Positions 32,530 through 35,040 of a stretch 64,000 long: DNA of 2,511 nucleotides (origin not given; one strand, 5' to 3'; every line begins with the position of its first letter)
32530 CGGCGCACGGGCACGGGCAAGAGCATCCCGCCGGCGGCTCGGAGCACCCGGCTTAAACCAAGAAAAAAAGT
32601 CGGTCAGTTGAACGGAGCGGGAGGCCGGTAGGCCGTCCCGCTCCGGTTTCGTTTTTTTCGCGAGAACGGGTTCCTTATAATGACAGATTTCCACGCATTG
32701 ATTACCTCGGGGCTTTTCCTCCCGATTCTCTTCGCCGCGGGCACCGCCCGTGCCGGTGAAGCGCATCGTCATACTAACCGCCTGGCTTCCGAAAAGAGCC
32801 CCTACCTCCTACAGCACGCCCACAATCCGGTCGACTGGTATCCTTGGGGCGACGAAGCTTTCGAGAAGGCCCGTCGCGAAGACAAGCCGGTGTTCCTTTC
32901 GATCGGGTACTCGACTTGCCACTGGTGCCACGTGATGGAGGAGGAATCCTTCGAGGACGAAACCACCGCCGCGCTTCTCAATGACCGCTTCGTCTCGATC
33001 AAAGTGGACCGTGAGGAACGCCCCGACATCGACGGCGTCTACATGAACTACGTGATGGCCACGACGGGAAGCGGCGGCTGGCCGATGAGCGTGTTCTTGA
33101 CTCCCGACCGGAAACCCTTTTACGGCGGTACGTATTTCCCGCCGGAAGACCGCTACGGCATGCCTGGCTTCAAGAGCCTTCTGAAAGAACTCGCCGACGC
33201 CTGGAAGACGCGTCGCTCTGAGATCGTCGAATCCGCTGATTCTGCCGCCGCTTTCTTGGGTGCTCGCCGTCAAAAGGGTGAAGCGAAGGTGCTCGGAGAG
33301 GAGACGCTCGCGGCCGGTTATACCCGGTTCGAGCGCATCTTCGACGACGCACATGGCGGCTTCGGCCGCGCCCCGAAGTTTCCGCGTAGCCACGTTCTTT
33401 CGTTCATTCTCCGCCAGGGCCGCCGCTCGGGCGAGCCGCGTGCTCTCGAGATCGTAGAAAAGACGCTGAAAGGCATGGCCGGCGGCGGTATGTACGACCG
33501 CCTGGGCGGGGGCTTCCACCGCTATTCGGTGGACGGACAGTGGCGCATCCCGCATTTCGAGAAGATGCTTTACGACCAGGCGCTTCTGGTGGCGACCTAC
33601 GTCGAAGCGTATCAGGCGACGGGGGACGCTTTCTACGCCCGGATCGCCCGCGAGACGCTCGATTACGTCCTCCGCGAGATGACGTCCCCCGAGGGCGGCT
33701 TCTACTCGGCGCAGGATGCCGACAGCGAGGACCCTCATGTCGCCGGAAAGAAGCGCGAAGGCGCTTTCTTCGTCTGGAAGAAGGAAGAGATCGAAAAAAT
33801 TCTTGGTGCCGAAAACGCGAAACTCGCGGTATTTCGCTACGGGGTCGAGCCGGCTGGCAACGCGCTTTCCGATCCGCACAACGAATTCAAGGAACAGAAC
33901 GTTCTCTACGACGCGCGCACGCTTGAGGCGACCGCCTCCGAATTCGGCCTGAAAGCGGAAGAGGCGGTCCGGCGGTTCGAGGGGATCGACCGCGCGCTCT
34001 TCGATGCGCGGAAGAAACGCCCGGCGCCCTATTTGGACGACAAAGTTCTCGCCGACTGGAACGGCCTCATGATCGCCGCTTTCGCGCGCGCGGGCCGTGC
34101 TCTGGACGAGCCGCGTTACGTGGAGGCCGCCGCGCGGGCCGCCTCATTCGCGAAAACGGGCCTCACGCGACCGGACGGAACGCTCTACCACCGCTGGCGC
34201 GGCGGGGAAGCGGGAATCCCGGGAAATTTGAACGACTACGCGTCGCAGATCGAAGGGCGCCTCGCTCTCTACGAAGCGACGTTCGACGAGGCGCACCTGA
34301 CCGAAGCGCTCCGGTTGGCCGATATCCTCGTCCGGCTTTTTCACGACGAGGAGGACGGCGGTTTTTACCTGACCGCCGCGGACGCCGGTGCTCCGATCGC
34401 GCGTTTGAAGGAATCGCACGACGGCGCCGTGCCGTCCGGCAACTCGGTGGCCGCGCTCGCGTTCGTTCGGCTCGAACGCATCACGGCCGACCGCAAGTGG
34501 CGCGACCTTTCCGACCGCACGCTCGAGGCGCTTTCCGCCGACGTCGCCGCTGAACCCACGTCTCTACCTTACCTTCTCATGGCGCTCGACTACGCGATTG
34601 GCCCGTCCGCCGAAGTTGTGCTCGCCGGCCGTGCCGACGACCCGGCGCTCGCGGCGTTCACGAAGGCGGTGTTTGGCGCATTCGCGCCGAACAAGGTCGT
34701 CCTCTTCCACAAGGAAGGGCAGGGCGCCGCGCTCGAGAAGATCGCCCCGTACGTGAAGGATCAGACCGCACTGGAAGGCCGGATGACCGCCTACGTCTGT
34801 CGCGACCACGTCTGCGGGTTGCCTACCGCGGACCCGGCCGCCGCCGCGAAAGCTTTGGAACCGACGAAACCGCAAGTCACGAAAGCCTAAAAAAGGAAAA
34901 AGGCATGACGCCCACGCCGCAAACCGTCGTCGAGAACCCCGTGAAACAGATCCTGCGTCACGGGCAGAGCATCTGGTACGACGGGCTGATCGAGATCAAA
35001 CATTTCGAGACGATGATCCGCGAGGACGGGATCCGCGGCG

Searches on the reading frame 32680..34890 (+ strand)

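Call 11: search_protein_families(library=pfam, proteins=[window:32680-34890:+])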
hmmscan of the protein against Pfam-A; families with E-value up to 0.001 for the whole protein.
window:32680-34890:+ (736 aa): 5 families
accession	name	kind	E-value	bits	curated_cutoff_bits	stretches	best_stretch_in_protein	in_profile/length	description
PF03190.21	Thioredox_DsbH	-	3e-80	268.3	27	1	32-191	1-160/163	Protein of unknown function, DUF255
PF13899.12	Thioredoxin_7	-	2.4e-12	47.2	27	1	52-142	1-83/83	Thioredoxin-like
PF07221.17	GlcNAc_2-epim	-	8.1e-05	22.5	23.4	0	252-354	232-335/347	N-acylglucosamine 2-epimerase (GlcNAc 2-epimerase)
PF06662.19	C5-epim_C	-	0.0001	22.3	23.3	0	299-342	30-71/188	D-glucuronyl C5-epimerase C-terminus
PF01532.26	Glyco_hydro_47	-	0.00012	21.6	22.9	0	527-621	87-182/455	Glycosyl hydrolase family 47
